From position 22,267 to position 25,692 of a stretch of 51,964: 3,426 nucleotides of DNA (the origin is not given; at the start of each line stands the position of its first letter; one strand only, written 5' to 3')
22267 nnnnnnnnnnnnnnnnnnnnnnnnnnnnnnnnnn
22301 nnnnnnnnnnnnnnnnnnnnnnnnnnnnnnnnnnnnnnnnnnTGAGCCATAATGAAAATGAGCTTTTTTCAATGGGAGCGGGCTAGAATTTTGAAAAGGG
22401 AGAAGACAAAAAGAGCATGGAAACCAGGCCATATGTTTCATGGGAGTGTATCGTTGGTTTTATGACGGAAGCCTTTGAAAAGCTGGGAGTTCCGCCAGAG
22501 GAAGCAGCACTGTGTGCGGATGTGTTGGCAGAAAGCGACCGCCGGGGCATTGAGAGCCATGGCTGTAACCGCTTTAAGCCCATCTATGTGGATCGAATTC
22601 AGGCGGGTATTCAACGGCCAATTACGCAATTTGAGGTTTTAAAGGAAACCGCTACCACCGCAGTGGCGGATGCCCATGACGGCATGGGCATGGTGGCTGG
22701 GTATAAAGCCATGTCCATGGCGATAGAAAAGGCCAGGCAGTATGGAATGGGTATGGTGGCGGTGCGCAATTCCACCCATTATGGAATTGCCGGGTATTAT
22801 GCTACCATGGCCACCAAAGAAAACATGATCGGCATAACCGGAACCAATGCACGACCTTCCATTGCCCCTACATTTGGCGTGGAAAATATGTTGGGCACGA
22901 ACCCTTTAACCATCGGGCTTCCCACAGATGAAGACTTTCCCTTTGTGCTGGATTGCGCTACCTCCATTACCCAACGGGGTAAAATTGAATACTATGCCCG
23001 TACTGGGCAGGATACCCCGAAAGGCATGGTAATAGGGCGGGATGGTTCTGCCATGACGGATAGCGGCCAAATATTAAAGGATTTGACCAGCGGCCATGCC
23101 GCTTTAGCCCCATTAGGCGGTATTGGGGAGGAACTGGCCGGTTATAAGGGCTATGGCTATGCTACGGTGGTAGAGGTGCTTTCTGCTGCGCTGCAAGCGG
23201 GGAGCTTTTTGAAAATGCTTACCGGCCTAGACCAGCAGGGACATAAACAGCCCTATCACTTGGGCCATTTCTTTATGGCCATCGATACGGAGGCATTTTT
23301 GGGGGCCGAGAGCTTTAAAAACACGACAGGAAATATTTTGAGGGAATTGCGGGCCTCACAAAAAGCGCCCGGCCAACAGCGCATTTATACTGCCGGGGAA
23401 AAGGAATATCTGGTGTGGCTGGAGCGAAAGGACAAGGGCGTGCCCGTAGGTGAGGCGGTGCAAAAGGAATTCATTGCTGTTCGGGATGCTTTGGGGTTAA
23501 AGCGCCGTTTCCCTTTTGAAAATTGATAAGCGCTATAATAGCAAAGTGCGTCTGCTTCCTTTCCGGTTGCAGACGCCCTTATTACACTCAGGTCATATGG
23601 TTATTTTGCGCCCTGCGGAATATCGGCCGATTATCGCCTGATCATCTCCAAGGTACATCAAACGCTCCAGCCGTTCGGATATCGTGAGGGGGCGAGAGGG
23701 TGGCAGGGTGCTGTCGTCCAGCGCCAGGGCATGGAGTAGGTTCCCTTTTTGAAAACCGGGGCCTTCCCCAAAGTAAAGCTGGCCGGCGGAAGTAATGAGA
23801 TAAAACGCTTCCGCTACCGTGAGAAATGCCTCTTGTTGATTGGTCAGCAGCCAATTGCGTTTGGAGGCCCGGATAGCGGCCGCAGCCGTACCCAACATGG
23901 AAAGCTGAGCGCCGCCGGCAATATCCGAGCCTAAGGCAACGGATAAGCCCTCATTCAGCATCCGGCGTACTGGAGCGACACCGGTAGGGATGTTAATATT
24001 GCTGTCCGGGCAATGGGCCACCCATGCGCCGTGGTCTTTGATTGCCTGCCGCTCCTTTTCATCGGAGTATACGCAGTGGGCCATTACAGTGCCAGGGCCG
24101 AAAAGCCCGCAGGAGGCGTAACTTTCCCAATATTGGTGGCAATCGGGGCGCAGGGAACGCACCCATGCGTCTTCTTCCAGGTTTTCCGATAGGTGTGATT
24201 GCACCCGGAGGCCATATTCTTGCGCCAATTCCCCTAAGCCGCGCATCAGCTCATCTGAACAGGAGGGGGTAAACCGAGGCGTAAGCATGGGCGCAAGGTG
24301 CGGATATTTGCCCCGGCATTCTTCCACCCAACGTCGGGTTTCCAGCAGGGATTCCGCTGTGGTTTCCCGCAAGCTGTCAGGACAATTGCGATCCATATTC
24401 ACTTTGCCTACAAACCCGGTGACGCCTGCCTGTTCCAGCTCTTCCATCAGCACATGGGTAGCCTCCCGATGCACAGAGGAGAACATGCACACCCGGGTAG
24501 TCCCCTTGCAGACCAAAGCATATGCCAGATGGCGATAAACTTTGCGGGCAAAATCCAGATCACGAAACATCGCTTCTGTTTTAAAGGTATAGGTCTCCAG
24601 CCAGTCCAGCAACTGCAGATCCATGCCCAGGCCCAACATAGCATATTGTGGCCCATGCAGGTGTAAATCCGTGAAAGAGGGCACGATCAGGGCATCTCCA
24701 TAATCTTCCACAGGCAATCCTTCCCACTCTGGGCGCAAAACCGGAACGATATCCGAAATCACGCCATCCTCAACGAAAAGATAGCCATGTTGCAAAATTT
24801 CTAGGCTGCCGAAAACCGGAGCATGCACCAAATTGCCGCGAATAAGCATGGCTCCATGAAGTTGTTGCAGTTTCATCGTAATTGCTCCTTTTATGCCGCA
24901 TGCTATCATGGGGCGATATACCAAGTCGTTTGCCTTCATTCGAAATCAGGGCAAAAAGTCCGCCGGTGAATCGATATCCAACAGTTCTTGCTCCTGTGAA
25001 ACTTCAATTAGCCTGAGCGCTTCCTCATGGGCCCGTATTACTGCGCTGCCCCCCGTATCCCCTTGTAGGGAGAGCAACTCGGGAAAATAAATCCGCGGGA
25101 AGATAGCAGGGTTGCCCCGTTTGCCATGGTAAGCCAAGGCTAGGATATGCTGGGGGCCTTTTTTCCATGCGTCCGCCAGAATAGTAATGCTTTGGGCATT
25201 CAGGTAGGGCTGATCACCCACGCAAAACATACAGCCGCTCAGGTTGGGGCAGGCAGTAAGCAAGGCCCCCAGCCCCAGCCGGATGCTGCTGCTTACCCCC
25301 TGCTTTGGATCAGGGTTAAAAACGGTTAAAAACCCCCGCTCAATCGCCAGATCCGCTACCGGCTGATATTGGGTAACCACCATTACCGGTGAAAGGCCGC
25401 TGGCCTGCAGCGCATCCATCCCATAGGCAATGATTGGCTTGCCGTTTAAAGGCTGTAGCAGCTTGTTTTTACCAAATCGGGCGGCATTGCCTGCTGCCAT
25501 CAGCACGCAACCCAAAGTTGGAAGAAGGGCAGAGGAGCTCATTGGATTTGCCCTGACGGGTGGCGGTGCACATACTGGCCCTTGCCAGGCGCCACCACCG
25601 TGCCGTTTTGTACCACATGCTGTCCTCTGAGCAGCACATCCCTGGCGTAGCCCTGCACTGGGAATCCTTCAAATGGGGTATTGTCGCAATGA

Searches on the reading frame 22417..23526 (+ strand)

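Call 5: search_protein_families(library=pfam, proteins=[window:22417-23526:+])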
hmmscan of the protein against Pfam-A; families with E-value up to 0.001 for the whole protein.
window:22417-23526:+ (369 aa): 1 family
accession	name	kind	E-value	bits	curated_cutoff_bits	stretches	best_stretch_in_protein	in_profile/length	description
PF02615.19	Ldh_2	-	1.1e-121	406.4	38.8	1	9-351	3-331/333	Malate/L-lactate dehydrogenase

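Call 13: search_protein_families(library=ncbifam, proteins=[window:22417-23526:+])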
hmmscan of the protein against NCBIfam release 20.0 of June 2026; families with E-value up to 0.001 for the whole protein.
window:22417-23526:+ (369 aa): 5 families
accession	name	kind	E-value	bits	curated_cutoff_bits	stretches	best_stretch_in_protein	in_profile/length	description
NF040650.1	sulfolac_dhydr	equivalog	2.8e-72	243.7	500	1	16-361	12-335/339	L-sulfolactate dehydrogenase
NF007504.0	PRK10098.1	equivalog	5.3e-51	173.4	336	1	10-361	10-346/360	malate/lactate/ureidoglycolate dehydrogenase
NF011599.0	PRK15025.1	equivalog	8.1e-50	169.9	356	1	9-349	5-328/349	ureidoglycolate dehydrogenase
TIGR03175.1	AllD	equivalog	3.6e-44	151.3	496.2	1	8-350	4-329/349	ureidoglycolate dehydrogenase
NF009750.0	PRK13260.1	equivalog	2.3e-41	142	316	1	16-351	12-328/332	3-dehydro-L-gulonate 2-dehydrogenase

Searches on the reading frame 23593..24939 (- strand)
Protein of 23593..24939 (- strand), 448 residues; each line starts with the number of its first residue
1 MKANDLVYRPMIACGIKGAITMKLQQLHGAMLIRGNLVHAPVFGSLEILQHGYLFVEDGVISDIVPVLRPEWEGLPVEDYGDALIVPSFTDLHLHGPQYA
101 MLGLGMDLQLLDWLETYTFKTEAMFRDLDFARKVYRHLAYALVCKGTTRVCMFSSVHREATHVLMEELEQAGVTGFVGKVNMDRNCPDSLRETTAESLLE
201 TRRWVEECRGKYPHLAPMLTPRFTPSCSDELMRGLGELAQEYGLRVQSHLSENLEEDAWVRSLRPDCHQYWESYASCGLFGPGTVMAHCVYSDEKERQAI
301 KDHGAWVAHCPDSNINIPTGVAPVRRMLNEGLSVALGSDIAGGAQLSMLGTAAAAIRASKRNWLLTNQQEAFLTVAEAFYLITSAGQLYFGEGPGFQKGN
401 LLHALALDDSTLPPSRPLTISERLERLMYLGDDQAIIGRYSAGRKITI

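Call 5: search_protein_families(library=pfam, proteins=[window:23593-24939:-])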
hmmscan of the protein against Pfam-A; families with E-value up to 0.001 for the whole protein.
window:23593-24939:- (448 aa): 2 families
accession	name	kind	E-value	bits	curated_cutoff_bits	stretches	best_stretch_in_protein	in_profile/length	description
PF01979.26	Amidohydro_1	-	1.1e-37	130.5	25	1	85-391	2-299/345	Amidohydrolase family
PF07969.17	Amidohydro_3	-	8.7e-06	25.9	29.7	1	224-386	256-420/472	Amidohydrolase family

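Call 13: search_protein_families(library=ncbifam, proteins=[window:23593-24939:-])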
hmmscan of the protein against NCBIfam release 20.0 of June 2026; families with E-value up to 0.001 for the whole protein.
window:23593-24939:- (448 aa): 22 families
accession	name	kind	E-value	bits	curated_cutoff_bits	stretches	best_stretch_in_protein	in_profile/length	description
TIGR02967.1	guan_deamin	equivalog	9.1e-99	331.1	375.4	1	47-443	2-401/401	guanine deaminase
NF006679.0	PRK09228.1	subfamily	2.7e-85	286.7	351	1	45-446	25-429/433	guanine deaminase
NF005557.0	PRK07228.1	equivalog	4.4e-52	177.3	522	1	48-341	18-308/445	5'-deoxyadenosine deaminase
NF006549.0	PRK09045.1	equivalog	1.3e-30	106.4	540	1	41-356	19-328/444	TRZ/ATZ family hydrolase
NF004701.0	PRK06038.1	equivalog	5.1e-28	97.9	609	1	49-349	21-310/432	N-ethylammeline chlorohydrolase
NF006252.0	PRK08393.1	equivalog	9.1e-28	97.4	617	1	52-349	21-307/424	N-ethylammeline chlorohydrolase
NF006055.0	PRK08203.1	equivalog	4.8e-27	94.6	532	1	45-355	20-341/455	8-oxoguanine deaminase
NF012037.0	PRK15493.1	equivalog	1.4e-25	90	779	1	47-354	18-320/435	bifunctional S-methyl-5'-thioadenosine deaminase/S-adenosylhomocysteine deaminase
NF005211.0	PRK06687.1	equivalog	1.1e-19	70.6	703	1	77-353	48-318/419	TRZ/ATZ family protein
NF009059.0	PRK12393.1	equivalog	3e-19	69.1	543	1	51-343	28-332/460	amidohydrolase family protein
NF006056.0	PRK08204.1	subfamily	2e-18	66.4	391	1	45-367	18-329/449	hypothetical protein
NF005540.0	PRK07203.1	equivalog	6.1e-15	54.8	444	1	48-344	18-317/444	putative aminohydrolase SsnA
TIGR03314.1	Se_ssnA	subfamily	8.6e-14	51.2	455.5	1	56-342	25-314/441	putative selenium metabolism protein SsnA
NF004995.0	PRK06380.1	subfamily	3.6e-13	49.3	567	1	82-348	49-304/418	metal-dependent hydrolase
NF006681.0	PRK09229.1-2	equivalog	1.6e-10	40.4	362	1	227-392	212-369/451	formimidoylglutamate deiminase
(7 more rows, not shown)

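Call 58: search_solved_structures(query=window:23593-24939:-, max_evalue=1e-20)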
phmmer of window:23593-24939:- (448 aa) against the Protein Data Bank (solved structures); distinct sequences matched with E-value up to 1e-20: 6.
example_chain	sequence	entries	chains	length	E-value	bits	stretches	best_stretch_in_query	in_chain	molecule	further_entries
2i9u_A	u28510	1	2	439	2.6e-108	366.1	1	31-446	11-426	Cytosine/guanine deaminase related protein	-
2uz9_A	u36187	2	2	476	3.1e-66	227.5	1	30-446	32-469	GUANINE DEAMINASE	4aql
3e0l_A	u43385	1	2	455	7.3e-61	209.8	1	30-446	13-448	Guanine deaminase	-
6oh9_A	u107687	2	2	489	3e-59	204.4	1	83-387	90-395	Yeast Guanine Deaminase | Probable guanine deaminase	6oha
6ohb_A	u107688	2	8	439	9.8e-57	196.2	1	73-445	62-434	Guanine deaminase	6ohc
2ood_A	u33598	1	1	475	1.5e-36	129.6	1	49-360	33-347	Blr3880 protein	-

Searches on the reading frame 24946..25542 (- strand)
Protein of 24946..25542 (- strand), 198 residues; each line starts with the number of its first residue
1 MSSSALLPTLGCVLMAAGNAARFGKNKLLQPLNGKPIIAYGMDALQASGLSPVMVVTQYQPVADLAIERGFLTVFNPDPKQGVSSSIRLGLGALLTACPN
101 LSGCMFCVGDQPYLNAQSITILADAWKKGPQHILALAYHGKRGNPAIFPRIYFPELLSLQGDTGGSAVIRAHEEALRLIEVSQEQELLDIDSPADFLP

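Call 5: search_protein_families(library=pfam, proteins=[window:24946-25542:-])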
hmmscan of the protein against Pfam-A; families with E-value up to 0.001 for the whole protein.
window:24946-25542:- (198 aa): 2 families
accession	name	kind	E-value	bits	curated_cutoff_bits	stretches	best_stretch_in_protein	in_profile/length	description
PF12804.13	NTP_transf_3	-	1.3e-34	120.1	27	1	12-174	1-159/160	MobA-like NTP transferase domain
PF02348.25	CTP_transf_3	-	0.00064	20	22.6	1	25-129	14-117/217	Cytidylyltransferase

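Call 13: search_protein_families(library=ncbifam, proteins=[window:24946-25542:-])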
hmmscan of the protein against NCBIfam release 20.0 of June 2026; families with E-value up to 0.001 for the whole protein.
window:24946-25542:- (198 aa): 15 families
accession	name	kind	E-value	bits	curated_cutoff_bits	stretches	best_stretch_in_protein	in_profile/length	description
TIGR03310.1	matur_MocA_YgfJ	equivalog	1.6e-45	155.4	186.45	1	12-197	2-186/188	molybdenum cofactor cytidylyltransferase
NF045665.1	NTPtran_DVU1551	equivalog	1.1e-25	90.5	315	1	12-196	3-186/359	DVU_1551 family NTP transferase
TIGR03202.1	pucB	equivalog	2.7e-24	85.9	235.05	1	13-196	4-192/192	xanthine dehydrogenase accessory protein PucB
NF045782.1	NicBOxredNboR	equivalog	8.2e-13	48.5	260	1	9-195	8-201/206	nicotine blue oxidoreductase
NF001457.0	PRK00317.1-3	equivalog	5e-09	35.9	164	1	12-155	4-140/200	molybdenum cofactor guanylyltransferase MobA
TIGR00453.1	ispD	equivalog_domain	8.7e-06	25.3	181.3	1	13-60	3-53/219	2-C-methyl-D-erythritol 4-phosphate cytidylyltransferase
NF010933.0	PRK14353.1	equivalog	3.8e-05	22.5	505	1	12-139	8-136/453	bifunctional UDP-N-acetylglucosamine diphosphorylase/glucosamine-1-phosphate N-acetyltransferase GlmU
NF010935.0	PRK14355.1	equivalog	4.1e-05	22.4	718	1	11-132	5-127/459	bifunctional UDP-N-acetylglucosamine diphosphorylase/glucosamine-1-phosphate N-acetyltransferase GlmU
TIGR01173.1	glmU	equivalog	8.6e-05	21.6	366.85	1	12-131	3-122/452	bifunctional UDP-N-acetylglucosamine diphosphorylase/glucosamine-1-phosphate N-acetyltransferase GlmU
NF010936.0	PRK14356.1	equivalog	0.00013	21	666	1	11-128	7-125/456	bifunctional UDP-N-acetylglucosamine diphosphorylase/glucosamine-1-phosphate N-acetyltransferase GlmU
TIGR02665.1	molyb_mobA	equivalog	0.00027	21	151.85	1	12-147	3-133/186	molybdenum cofactor guanylyltransferase MobA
TIGR03584.1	PseF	equivalog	0.00027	20.6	205.7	1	12-72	2-62/222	pseudaminic acid cytidylyltransferase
NF003952.0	PRK05450.1-5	subfamily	0.00048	19.4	193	1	21-135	14-126/250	3-deoxy-manno-octulosonate cytidylyltransferase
NF010938.0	PRK14358.1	equivalog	0.0006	18.5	500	1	10-126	8-124/481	bifunctional N-acetylglucosamine-1-phosphate uridyltransferase/glucosamine-1-phosphate acetyltransferase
NF010932.0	PRK14352.1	equivalog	0.00063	18.5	611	1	12-133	9-133/488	bifunctional UDP-N-acetylglucosamine diphosphorylase/glucosamine-1-phosphate N-acetyltransferase GlmU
